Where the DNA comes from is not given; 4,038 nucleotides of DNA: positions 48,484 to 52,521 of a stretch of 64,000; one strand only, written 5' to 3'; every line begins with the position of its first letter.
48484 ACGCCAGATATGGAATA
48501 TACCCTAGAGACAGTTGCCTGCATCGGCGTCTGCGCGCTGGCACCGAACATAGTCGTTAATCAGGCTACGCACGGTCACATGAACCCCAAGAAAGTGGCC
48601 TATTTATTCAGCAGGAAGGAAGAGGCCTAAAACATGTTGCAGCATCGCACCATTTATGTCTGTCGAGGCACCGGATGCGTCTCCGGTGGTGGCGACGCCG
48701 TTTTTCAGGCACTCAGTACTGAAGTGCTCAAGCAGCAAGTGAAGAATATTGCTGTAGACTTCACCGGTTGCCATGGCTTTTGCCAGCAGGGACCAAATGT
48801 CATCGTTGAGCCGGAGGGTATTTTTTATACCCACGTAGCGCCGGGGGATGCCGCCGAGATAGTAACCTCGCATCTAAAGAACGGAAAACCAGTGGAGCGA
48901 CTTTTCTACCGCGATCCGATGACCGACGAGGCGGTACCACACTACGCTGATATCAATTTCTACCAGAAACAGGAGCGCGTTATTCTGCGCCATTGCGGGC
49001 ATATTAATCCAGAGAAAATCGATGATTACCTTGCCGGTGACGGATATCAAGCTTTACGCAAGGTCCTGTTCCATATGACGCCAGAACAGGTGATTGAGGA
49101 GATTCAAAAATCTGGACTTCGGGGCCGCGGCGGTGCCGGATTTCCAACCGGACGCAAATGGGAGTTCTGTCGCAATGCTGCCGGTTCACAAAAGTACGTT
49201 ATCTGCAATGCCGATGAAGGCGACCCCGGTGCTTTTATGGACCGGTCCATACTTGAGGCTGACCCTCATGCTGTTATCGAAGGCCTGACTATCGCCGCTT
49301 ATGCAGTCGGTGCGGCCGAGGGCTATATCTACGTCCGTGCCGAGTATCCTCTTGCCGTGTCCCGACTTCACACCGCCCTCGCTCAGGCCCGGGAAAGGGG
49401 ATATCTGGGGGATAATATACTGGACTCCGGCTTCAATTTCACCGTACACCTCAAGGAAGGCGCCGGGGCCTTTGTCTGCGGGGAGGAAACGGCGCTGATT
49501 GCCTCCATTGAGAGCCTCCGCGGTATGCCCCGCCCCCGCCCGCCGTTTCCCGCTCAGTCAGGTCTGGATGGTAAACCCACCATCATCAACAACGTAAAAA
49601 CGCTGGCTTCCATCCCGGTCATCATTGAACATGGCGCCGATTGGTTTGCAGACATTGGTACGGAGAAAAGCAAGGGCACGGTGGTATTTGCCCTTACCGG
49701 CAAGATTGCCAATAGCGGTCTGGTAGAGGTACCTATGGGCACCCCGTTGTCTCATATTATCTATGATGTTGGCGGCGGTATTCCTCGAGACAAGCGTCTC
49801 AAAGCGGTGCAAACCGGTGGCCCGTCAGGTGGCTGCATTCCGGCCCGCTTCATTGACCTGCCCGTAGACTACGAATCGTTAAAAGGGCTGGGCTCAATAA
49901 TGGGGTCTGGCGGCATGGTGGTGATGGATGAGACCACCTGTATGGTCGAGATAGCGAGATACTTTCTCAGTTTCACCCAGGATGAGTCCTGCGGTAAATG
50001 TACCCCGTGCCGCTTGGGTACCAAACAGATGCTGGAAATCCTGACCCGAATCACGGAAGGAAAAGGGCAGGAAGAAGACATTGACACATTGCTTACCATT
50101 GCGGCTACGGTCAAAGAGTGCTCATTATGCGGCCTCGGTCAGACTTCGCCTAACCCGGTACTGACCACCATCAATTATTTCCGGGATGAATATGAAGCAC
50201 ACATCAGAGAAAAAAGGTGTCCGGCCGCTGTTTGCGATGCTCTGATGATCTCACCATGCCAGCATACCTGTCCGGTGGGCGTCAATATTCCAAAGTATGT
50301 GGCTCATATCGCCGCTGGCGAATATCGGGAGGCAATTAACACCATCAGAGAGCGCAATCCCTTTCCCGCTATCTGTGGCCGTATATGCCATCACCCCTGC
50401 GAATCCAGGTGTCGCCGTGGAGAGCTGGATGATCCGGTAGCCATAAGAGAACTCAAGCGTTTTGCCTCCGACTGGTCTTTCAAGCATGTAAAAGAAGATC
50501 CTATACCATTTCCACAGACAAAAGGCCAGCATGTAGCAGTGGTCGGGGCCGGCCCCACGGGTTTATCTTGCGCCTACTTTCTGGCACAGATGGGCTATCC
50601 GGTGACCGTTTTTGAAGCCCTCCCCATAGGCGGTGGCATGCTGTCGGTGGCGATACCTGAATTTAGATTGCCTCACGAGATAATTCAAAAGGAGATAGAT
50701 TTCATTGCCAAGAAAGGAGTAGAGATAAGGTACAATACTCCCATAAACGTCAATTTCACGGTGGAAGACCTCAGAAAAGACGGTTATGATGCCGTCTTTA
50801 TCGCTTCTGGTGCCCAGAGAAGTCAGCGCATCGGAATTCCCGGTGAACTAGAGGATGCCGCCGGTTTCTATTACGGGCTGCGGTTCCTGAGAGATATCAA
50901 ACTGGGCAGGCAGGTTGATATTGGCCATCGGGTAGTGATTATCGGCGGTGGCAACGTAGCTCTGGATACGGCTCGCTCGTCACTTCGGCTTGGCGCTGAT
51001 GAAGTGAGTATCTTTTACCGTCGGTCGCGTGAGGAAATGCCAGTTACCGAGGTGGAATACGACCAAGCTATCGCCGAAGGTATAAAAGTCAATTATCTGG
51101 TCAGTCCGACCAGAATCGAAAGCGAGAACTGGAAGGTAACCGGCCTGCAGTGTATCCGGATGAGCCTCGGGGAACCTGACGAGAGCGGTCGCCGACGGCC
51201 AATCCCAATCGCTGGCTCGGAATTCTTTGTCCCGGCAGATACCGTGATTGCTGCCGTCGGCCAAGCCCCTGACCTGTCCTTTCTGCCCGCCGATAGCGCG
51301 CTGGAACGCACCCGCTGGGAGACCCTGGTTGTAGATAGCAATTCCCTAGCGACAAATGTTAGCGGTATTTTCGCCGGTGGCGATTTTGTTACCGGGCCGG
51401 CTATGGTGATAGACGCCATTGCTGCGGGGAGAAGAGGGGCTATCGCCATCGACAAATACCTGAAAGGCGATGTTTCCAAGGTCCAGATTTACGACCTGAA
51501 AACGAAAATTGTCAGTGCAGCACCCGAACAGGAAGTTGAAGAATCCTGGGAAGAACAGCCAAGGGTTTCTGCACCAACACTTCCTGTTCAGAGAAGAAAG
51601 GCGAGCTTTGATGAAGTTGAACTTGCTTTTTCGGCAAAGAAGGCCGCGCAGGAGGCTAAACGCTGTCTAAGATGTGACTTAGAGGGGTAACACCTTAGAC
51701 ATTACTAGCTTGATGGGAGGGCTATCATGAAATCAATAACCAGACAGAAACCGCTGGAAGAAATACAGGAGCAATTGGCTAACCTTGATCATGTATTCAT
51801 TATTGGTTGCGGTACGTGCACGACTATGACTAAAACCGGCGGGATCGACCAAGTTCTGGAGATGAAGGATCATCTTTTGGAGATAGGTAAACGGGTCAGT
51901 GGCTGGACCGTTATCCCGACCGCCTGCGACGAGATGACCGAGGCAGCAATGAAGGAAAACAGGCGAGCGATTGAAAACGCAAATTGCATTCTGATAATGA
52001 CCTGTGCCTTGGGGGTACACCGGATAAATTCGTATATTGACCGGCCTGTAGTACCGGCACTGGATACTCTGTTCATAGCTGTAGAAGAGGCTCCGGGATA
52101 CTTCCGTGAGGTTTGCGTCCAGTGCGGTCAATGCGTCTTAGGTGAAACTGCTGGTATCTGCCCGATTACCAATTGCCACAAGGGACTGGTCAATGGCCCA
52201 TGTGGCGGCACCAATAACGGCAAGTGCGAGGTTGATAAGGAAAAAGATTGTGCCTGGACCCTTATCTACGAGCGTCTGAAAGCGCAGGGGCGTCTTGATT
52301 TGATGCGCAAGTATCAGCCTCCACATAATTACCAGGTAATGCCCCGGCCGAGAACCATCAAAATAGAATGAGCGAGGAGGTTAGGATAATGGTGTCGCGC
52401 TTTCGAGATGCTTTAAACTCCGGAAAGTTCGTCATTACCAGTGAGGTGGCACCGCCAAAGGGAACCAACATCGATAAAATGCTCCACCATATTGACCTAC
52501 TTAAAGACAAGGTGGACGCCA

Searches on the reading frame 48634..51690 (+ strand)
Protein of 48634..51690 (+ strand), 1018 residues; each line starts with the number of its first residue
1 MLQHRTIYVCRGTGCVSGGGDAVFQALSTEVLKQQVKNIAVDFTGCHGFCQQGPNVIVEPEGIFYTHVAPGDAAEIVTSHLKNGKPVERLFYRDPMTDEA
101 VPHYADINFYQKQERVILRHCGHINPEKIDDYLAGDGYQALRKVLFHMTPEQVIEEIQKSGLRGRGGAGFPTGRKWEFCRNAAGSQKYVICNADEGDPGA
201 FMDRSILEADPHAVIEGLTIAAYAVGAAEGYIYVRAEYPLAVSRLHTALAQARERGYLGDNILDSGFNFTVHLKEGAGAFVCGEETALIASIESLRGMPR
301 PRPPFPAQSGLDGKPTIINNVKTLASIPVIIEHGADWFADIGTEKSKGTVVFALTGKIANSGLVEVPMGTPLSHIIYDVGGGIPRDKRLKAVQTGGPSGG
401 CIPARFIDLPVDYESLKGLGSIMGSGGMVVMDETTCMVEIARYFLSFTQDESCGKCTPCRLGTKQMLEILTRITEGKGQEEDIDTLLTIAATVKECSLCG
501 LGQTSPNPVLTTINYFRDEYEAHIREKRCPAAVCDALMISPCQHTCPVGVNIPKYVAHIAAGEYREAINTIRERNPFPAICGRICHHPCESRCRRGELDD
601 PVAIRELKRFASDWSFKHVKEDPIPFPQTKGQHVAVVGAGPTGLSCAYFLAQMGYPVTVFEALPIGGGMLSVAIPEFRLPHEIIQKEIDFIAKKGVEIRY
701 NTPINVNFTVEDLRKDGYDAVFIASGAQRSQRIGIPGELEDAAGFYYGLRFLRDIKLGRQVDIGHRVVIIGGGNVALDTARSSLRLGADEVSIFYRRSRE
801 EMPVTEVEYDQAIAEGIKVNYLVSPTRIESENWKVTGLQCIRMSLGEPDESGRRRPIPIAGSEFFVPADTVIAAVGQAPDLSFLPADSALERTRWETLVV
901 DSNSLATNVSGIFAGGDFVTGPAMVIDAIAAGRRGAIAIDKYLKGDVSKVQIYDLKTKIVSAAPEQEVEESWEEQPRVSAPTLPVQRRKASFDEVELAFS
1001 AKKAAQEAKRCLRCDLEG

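Call 3: search_protein_families(library=pfam, proteins=[window:48634-51690:+])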
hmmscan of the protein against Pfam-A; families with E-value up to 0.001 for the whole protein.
window:48634-51690:+ (1018 aa): 15 families
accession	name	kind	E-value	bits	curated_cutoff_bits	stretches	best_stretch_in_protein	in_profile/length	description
PF01512.22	Complex1_51K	-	3.9e-47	160.4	31.2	1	157-328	1-149/150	Nuo51 FMN-binding domain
PF07992.20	Pyr_redox_2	-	9.2e-38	130.8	26.1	1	633-932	2-291/291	Pyridine nucleotide-disulphide oxidoreductase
PF10589.14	NADH_4Fe-4S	-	9.3e-35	118.8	23.5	1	439-523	1-85/85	NADH-ubiquinone oxidoreductase-F iron-sulfur binding region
PF14691.11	Fer4_20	-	4.1e-26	91.4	25.8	1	521-618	16-111/113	Dihydroprymidine dehydrogenase domain II, 4Fe-4S cluster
PF13738.12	Pyr_redox_3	-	9.7e-12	45.2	30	1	762-916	163-305/305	Pyridine nucleotide-disulphide oxidoreductase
PF00070.33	Pyr_redox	-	9.5e-11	42.5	22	1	633-663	1-31/82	Pyridine nucleotide-disulphide oxidoreductase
PF13450.12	NAD_binding_8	-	2.1e-08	34.8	21.9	1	636-680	1-46/68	NAD(P)-binding Rossmann-like domain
PF01266.30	DAO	-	2.6e-08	34.2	27.9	1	633-666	1-35/353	FAD dependent oxidoreductase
PF10531.15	SLBB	-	8.4e-06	26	27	1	351-400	1-53/55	SLBB domain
PF01946.23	Thi4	-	9.6e-06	25.4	26.2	1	633-670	19-58/235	Thi4 family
PF13241.12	NAD_binding_7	-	4.4e-05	24.5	22.1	0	764-797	7-39/104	Putative NAD(P)-binding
PF01257.25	2Fe-2S_thioredx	-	5.4e-05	23.5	24.8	1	6-78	67-142/145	Thioredoxin-like [2Fe-2S] ferredoxin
PF01262.27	AlaDh_PNT_C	-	0.00023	21.1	23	0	766-800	30-63/214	Alanine dehydrogenase/PNT, C-terminal domain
PF01494.25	FAD_binding_3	-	0.00069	19.4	22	0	633-662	3-32/349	FAD binding domain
PF21799.2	MurD-like_N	-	0.00086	20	27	0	633-660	2-29/88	Mur ligase MurD-like, N-terminal domain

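Call 4: search_protein_families(library=ncbifam, proteins=[window:48634-51690:+])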
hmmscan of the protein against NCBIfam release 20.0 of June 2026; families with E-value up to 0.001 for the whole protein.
window:48634-51690:+ (1018 aa): 68 families (the best 25 are shown)
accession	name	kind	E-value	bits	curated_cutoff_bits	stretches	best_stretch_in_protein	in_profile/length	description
TIGR01959.1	nuoF_fam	equivalog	7.8e-151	502.1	558.65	1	123-524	8-410/410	NADH-quinone oxidoreductase subunit NuoF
NF009410.0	PRK12771.1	subfamily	1.9e-149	498.8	516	1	497-1014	8-511/566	NAD(P)-binding protein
NF009454.0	PRK12814.1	equivalog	6.5e-146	487.4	916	1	539-1015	101-573/657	putative NADPH-dependent glutamate synthase small subunit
NF009414.0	PRK12778.1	equivalog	3e-122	409.4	1103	1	534-944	331-750/752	bifunctional dihydroorotate dehydrogenase B NAD binding subunit/NADPH-dependent glutamate synthase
NF010120.0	PRK13596.1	equivalog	9.5e-117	390.1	389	1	143-529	33-422/433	NADH-quinone oxidoreductase subunit NuoF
TIGR01316.1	gltA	equivalog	3.1e-113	378.9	471.75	1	534-943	31-449/449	NADPH-dependent glutamate synthase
NF008436.0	PRK11278.1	equivalog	3.9e-110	368.8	749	1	125-529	23-431/448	NADH-quinone oxidoreductase subunit NuoF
TIGR03315.1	Se_ygfK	equivalog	3.1e-107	359.3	835.3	1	536-1015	442-887/1012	putative selenate reductase subunit YgfK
NF010590.0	PRK13984.1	equivalog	3e-93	313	946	1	539-946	195-609/611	putative oxidoreductase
NF009408.0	PRK12769.1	equivalog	4.2e-87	292.8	1003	2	540-945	234-653/659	formate-dependent uric acid utilization protein AegA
NF009413.0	PRK12775.1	equivalog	9.6e-87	291.8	1895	1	534-946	333-757/1006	putative trifunctional 2-polyprenylphenol hydroxylase/glutamate synthase subunit beta/ferritin domain-containing protein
TIGR01318.1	gltD_gamma_fam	subfamily_domain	1.1e-86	291.3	482.95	2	520-944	33-466/467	glutamate synthase, small subunit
NF009415.0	PRK12779.1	equivalog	4.6e-72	243.3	1519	1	524-943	188-626/944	putative bifunctional glutamate synthase subunit beta/2-polyprenylphenol hydroxylase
NF009409.0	PRK12770.1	subfamily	5e-70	236.4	343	1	628-948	15-355/360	putative glutamate synthase subunit beta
NF009451.0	PRK12809.1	equivalog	1.5e-68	231.6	1154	1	540-937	217-628/639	formate-dependent uric acid utilization protein YgfT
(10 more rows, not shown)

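Call 29: search_solved_structures(query=window:48634-51690:+, max_evalue=1e-30)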
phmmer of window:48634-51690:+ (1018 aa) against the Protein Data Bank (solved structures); distinct sequences matched with E-value up to 1e-30: 73 (the best 60 are shown).
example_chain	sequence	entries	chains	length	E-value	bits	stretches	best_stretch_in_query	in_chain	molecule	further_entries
7t2r_B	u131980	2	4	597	6.8e-239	798.6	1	6-538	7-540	NiFe hydrogenase subunit B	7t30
7q4v_B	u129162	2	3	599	1.2e-220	738.2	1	6-570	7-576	Iron hydrogenase HydB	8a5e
9bov_B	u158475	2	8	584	2.6e-207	694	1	12-539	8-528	NADH dehydrogenase (Quinone)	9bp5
9n5u_B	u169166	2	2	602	2e-204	684.5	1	13-538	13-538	NfnB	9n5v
8oh5_B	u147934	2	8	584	5.4e-200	669.8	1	12-540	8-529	NAD-reducing hydrogenase subunit HoxF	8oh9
8a6t_B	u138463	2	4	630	1.1e-198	665.4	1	27-539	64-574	Electron bifurcating hydrogenase subunit HydB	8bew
9mqx_B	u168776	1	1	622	2.7e-191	641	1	7-544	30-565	NADH:ubiquinone oxidoreductase, NADH-binding (51 kD) subunit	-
7p5h_B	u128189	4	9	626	5.5e-188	630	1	6-537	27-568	Fe-hydrogenase, subunit beta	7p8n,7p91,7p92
7q4w_B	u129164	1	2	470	1.6e-187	628.5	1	129-570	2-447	Iron hydrogenase HydB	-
9bov_A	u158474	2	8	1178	6.8e-127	427.8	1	540-1015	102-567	Molybdopterin oxidoreductase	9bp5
2fug_1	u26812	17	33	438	1.2e-124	420.3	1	113-528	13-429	NADH-quinone oxidoreductase chain 1 | NADH-QUINONE OXIDOREDUCTASE SUBUNIT 1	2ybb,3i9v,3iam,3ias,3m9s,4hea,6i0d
6vw7_B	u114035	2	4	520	2.1e-124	419.6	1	5-520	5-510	NAD-dependent formate dehydrogenase beta subunit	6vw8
9n5u_A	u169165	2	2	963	1.7e-119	403.3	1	539-1015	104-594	NfnA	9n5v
9fii_B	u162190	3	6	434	1.5e-111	377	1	117-526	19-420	NADH-quinone oxidoreductase subunit F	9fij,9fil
8e9g_F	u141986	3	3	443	4.5e-111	375.4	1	121-530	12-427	NADH-quinone oxidoreductase subunit F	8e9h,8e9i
8oh5_C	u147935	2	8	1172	2.5e-106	359.7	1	540-1015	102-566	Formate dehydrogenase-O, major subunit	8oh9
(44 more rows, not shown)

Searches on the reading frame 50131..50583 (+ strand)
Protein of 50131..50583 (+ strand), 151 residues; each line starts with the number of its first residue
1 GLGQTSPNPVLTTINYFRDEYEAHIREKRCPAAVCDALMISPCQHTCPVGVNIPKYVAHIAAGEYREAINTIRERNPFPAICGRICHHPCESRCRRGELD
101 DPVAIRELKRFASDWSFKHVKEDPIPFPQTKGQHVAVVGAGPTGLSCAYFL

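Call 71: search_solved_structures(query=window:50131-50583:+, max_evalue=0.001, show_alignments=5)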
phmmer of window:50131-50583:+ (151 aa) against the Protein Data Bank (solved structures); distinct sequences matched with E-value up to 0.001: 21.
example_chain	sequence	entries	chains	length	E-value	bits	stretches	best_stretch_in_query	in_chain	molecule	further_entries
9n5u_A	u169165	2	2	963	4.7e-28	101.4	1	40-151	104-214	NfnA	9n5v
9bov_A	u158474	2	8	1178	4e-27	98.4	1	41-151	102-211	Molybdopterin oxidoreductase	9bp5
4ylf_B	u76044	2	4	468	5.5e-25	91.4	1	34-148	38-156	Dihydropyrimidine dehydrogenase subunit A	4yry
8oh5_C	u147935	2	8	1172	1.6e-24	89.9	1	41-151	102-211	Formate dehydrogenase-O, major subunit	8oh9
5jca_L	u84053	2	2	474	8.7e-19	71.3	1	29-149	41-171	NADH-dependent Ferredoxin:NADP Oxidoreductase (NfnI) subunit alpha | NADH-dependent Ferredoxin:NADP Oxidoreductase subunit alpha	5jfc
5vj7_A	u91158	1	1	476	9.6e-19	71.1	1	29-149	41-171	Oxidoreductase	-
7mfm_I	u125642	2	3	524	7.8e-16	61.7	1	41-148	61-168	Glutamate synthase (NADPH) small chain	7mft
7q4w_B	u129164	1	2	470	3.7e-15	59.5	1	1-71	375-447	Iron hydrogenase HydB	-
7q4v_B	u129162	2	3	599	5.4e-15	58.9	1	1-71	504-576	Iron hydrogenase HydB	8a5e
8oh5_B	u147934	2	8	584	1.5e-14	57.5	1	1-41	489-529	NAD-reducing hydrogenase subunit HoxF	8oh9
7t2r_B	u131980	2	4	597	2.3e-14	56.9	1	1-39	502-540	NiFe hydrogenase subunit B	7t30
8a6t_B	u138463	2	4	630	1.3e-13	54.5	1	1-40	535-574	Electron bifurcating hydrogenase subunit HydB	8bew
2vdc_G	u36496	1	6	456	2.7e-13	53.4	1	32-148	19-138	GLUTAMATE SYNTHASE [NADPH] SMALL CHAIN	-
9bov_B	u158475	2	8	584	3.1e-13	53.2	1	1-40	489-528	NADH dehydrogenase (Quinone)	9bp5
6s6s_G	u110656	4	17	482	3.4e-13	53.1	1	32-148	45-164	Glutamate synthase [NADPH] small chain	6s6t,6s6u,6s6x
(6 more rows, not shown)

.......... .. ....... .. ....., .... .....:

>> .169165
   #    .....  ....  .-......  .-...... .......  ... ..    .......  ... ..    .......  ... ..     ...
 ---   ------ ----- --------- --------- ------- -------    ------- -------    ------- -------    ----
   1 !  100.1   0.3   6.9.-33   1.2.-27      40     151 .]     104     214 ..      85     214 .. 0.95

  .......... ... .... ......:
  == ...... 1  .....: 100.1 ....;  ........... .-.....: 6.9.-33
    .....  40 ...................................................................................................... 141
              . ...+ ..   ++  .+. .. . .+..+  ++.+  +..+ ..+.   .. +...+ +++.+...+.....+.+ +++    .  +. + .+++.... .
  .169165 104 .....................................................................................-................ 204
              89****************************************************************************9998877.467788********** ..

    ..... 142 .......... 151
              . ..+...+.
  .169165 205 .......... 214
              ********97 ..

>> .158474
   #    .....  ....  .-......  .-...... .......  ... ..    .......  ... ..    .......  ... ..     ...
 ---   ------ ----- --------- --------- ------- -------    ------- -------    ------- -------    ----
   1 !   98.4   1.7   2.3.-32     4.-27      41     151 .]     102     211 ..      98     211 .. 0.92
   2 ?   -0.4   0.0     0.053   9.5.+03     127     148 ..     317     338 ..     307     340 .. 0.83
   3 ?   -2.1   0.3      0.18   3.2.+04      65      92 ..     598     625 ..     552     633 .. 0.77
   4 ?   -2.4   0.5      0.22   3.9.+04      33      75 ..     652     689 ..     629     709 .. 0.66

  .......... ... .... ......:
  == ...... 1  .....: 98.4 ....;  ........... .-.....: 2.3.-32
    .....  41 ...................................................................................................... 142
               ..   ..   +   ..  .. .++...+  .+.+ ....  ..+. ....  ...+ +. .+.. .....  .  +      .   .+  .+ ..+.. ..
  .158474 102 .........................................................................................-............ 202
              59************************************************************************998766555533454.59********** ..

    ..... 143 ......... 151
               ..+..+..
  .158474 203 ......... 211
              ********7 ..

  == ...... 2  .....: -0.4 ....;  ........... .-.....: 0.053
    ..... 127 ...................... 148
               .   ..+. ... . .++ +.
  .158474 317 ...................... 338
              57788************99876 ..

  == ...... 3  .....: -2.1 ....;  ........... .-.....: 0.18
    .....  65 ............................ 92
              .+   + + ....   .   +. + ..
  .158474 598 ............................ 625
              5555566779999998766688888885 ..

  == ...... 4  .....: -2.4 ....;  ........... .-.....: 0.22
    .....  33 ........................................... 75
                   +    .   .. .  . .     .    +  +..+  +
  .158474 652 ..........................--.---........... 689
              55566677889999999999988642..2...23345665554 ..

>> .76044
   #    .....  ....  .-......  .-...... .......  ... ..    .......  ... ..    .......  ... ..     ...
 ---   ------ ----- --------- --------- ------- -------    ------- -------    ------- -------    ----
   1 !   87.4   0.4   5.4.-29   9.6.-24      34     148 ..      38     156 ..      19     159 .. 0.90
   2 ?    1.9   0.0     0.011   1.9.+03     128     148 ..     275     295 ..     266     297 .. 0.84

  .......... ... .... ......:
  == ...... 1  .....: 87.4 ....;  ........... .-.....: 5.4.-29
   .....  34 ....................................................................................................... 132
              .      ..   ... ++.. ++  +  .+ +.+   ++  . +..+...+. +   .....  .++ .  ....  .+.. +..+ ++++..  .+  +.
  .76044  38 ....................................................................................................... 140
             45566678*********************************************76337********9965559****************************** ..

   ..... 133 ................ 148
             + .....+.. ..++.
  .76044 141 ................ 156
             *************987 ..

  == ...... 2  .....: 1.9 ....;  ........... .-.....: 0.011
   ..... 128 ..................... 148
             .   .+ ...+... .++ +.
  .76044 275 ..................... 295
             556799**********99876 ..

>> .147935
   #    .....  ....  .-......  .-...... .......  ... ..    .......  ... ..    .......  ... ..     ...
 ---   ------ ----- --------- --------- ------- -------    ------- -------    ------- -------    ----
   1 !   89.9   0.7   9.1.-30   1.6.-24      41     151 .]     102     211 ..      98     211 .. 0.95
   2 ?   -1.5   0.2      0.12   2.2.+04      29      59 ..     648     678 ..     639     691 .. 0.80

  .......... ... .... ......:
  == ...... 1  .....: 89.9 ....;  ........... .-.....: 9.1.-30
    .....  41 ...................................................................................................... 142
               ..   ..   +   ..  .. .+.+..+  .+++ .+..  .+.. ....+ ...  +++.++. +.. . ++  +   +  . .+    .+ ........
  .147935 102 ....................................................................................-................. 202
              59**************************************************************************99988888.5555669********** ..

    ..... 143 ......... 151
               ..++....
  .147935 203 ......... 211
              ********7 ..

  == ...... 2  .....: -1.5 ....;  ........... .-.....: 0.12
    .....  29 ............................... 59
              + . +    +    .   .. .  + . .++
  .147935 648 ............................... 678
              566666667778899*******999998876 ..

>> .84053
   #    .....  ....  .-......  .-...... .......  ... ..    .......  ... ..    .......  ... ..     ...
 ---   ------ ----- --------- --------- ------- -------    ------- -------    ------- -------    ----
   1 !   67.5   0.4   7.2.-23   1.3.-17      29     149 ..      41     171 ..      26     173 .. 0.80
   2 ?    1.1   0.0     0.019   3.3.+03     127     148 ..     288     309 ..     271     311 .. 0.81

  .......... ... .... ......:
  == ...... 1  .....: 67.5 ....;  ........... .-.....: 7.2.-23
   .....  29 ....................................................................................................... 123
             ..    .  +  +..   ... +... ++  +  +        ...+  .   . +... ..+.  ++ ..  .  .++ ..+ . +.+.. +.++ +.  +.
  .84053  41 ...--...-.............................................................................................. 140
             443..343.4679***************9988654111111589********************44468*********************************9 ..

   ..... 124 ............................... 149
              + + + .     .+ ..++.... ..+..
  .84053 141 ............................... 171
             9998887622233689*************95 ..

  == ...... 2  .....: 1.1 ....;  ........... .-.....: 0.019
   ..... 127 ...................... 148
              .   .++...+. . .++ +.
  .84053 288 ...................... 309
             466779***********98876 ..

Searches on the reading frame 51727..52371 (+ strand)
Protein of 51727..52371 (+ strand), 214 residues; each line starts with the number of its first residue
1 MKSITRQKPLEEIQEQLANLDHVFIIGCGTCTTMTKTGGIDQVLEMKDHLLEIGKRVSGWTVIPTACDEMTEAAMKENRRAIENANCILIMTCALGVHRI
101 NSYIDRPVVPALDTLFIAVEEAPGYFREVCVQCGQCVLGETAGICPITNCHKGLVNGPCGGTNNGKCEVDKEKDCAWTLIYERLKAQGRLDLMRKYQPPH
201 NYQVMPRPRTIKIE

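Call 3: search_protein_families(library=pfam, proteins=[window:51727-52371:+])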
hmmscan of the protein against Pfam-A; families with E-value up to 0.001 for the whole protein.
window:51727-52371:+ (214 aa): 1 family
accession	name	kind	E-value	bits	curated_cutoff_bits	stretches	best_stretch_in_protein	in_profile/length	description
PF12225.13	DUF5981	-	2.4e-36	123.8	23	1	110-203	2-95/95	Methylene-tetrahydrofolate reductase C terminal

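Call 4: search_protein_families(library=ncbifam, proteins=[window:51727-52371:+])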
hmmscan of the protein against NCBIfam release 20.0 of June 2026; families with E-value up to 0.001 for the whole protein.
window:51727-52371:+ (214 aa): 0 families

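Call 66: search_solved_structures(query=window:51727-52371:+, max_evalue=0.01)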
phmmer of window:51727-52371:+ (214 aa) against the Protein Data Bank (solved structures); distinct sequences matched with E-value up to 0.01: 0.
